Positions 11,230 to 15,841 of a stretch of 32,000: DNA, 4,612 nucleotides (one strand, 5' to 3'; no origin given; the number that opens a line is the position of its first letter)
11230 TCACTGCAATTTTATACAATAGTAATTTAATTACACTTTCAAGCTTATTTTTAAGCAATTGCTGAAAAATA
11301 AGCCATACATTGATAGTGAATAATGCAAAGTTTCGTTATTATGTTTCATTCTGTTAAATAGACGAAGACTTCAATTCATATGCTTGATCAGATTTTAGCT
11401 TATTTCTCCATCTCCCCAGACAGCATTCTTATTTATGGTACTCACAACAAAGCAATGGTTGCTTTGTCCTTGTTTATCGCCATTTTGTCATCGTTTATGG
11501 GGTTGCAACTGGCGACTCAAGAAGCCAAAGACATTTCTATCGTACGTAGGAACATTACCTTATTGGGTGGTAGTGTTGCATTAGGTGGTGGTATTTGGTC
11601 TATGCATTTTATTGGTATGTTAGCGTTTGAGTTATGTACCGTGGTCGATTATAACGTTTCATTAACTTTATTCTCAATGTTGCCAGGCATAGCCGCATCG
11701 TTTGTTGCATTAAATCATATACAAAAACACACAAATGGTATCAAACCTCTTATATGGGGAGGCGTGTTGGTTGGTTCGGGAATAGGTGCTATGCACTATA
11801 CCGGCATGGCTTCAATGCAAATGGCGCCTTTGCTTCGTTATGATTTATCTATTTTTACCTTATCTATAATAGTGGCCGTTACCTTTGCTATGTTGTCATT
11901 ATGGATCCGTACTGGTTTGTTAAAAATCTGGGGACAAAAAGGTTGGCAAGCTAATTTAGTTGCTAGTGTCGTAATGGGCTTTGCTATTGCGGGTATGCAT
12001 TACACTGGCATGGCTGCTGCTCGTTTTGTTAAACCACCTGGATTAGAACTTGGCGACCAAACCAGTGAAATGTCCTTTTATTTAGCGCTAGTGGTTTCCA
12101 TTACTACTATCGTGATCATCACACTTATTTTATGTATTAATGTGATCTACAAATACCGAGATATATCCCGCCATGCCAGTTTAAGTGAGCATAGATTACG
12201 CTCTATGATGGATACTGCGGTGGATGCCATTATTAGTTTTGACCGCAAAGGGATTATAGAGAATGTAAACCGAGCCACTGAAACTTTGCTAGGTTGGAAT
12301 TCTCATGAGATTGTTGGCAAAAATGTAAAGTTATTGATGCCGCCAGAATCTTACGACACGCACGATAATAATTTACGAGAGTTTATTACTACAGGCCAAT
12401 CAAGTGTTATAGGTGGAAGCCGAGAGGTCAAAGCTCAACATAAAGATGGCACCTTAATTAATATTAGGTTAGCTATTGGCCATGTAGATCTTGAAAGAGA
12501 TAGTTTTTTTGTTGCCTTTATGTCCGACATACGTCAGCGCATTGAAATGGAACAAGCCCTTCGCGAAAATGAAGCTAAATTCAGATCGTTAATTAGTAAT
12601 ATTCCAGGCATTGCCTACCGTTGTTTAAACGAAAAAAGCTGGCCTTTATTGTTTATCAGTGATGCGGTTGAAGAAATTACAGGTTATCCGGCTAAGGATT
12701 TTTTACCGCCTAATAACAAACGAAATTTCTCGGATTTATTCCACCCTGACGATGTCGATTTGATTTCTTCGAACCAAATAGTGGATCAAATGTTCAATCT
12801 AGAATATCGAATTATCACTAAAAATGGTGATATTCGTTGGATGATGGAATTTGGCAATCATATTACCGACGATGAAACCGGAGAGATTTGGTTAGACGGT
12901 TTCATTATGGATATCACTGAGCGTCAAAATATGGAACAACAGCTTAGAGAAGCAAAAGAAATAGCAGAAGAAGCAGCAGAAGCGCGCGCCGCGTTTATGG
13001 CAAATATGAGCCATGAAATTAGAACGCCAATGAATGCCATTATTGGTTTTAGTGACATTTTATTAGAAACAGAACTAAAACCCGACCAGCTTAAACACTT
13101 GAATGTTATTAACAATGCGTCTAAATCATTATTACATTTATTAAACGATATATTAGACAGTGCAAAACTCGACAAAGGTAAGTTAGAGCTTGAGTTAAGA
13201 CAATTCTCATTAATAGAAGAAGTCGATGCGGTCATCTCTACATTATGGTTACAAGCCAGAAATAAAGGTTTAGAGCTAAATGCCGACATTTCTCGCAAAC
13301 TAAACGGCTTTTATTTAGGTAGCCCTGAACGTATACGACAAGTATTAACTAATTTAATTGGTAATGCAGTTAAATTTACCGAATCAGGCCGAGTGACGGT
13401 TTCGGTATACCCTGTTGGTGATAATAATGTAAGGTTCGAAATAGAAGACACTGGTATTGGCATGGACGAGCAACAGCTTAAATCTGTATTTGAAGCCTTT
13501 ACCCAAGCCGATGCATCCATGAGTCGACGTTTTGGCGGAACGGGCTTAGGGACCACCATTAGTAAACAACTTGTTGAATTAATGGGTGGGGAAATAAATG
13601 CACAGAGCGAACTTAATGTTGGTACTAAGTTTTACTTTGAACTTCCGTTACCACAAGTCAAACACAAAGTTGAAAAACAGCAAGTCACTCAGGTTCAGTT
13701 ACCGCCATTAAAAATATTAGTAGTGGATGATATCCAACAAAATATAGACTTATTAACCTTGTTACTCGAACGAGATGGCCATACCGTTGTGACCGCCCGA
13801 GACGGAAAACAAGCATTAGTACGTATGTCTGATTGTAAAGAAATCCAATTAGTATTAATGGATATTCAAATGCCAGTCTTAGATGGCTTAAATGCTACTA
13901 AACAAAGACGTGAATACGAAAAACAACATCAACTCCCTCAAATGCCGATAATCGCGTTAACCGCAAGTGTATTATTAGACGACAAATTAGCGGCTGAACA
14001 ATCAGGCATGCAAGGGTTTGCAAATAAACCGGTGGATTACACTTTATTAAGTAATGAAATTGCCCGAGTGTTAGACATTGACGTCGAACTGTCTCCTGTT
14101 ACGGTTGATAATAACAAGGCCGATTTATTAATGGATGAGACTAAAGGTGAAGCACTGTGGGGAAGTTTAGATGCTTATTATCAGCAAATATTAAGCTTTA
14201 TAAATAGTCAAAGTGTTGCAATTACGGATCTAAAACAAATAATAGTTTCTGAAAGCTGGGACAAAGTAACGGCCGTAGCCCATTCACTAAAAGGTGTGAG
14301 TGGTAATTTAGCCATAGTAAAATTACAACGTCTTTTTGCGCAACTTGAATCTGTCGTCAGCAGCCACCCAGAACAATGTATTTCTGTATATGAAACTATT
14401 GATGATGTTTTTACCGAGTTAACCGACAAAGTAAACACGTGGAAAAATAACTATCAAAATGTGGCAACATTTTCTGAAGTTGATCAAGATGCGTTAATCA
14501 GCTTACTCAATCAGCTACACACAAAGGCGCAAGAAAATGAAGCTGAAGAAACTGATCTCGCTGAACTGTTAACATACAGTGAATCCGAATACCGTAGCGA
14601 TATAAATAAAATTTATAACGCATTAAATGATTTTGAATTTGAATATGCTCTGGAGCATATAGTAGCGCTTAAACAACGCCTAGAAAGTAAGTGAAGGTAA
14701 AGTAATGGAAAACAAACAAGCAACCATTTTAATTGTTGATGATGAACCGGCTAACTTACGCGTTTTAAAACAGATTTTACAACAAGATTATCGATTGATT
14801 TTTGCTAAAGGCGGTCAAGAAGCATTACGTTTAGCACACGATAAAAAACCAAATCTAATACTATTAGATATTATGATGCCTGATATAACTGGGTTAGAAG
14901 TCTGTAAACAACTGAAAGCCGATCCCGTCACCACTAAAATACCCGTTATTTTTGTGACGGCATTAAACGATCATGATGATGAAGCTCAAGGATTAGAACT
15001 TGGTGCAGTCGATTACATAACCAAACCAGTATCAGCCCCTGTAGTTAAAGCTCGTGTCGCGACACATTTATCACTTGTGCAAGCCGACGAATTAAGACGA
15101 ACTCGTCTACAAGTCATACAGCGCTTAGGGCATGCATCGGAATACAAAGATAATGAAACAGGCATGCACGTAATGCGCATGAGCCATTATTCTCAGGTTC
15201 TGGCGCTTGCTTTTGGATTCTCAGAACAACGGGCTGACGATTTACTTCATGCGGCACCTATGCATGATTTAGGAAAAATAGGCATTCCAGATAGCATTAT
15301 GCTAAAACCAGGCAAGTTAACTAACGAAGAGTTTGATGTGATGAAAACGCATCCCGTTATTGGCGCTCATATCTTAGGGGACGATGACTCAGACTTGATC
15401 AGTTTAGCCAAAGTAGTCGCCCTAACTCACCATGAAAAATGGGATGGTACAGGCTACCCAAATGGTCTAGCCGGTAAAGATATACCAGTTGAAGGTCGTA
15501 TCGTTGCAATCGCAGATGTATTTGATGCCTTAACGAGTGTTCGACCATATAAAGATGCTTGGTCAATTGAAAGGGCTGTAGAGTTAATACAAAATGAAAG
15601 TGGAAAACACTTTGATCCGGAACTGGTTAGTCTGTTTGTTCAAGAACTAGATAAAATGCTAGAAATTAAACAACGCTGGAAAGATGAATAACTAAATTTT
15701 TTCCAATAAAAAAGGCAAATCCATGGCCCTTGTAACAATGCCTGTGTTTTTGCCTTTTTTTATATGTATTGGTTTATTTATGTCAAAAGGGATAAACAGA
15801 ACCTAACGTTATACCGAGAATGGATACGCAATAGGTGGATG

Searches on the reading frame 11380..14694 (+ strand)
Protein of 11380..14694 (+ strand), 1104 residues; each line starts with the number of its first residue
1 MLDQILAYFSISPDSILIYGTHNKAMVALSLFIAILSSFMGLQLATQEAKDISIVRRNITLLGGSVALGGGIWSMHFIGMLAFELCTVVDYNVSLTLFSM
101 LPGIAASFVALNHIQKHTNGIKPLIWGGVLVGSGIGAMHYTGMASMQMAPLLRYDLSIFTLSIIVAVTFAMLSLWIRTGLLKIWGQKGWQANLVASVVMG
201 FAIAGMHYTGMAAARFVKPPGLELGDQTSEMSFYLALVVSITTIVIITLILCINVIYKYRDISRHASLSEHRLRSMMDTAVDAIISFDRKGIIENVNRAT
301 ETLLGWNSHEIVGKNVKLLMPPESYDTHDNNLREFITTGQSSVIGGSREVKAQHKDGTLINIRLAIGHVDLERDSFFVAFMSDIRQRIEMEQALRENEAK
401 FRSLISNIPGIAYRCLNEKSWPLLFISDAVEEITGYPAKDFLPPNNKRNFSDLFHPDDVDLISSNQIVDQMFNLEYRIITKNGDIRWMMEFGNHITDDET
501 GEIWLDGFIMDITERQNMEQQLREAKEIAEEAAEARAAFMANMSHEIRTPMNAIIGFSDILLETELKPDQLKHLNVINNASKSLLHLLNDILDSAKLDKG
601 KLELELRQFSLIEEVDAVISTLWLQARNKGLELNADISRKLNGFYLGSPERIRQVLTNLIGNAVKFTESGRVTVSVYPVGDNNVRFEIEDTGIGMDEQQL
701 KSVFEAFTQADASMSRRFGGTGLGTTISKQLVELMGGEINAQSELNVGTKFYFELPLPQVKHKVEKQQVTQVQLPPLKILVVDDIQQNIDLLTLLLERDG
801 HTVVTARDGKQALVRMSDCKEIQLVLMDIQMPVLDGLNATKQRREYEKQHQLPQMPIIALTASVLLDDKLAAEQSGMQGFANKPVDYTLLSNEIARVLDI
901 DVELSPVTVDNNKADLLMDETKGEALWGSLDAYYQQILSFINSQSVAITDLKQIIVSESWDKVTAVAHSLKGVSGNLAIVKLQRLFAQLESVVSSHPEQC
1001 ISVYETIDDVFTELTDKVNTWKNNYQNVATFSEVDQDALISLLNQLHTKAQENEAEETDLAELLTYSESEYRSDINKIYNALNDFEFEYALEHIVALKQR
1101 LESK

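Call 75: search_protein_families(library=pfam, proteins=[window:11380-14694:+], max_evalue=0.001)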
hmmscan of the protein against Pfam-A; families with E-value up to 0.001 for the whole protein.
window:11380-14694:+ (1104 aa): 12 families
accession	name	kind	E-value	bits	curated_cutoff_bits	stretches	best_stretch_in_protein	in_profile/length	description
PF03707.21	MHYT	-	2.6e-40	136.6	21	3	69-123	1-55/59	Bacterial signalling protein N terminal repeat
PF02518.31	HATPase_c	-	2.3e-30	105.7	26.4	1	648-758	2-110/111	Histidine kinase-, DNA gyrase B-, and HSP90-like ATPase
PF00072.30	Response_reg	-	2.4e-19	70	30.2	1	779-893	1-109/111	Response regulator receiver domain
PF00512.31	HisKA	-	3.6e-19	69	26.9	1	536-600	2-66/66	His Kinase A (phospho-acceptor) domain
PF08447.18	PAS_3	-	1.1e-17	64.5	25.6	1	424-507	2-87/89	PAS fold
PF00989.32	PAS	-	5.7e-17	62.2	22.6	1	272-384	2-113/113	PAS fold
PF13426.13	PAS_9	-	1.2e-14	54.9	27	2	283-385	3-102/103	PAS domain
PF13188.13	PAS_8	-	1.5e-07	31.5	21.8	1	272-328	2-55/65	PAS domain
PF08448.16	PAS_4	-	3.4e-07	30.9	23.1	1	279-341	3-65/110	PAS fold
PF01627.28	Hpt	-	2e-06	28.4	24.6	1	940-994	6-60/84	Hpt domain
PF24820.1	Diguanyl_cycl_sensor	-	5.8e-05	23.4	28.1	1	278-382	3-108/109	Diguanylate cyclase-like sensor domain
PF13589.12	HATPase_c_3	-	0.00028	21.3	25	1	653-724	4-76/137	Histidine kinase-, DNA gyrase B-, and HSP90-like ATPase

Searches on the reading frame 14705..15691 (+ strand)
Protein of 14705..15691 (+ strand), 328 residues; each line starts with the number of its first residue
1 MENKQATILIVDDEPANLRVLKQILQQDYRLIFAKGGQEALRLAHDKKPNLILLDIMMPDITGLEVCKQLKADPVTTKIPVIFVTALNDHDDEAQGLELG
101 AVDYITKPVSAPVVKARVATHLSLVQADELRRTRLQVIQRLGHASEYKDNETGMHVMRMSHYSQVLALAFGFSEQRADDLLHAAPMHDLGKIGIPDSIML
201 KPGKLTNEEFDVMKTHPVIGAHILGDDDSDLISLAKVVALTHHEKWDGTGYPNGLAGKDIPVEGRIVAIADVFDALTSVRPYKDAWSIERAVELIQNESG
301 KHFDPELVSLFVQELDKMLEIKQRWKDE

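Call 75: search_protein_families(library=pfam, proteins=[window:14705-15691:+], max_evalue=0.001)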
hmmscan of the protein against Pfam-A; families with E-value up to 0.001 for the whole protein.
window:14705-15691:+ (328 aa): 3 families
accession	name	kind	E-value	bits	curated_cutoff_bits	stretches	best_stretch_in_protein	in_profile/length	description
PF13487.12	HD_5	-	1.5e-33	116.4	27.2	1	153-307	15-170/170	HD domain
PF00072.30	Response_reg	-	1.3e-28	99.8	30.2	1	8-118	1-110/111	Response regulator receiver domain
PF01966.28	HD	-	2.2e-17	63.8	22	1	154-275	3-115/116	HD domain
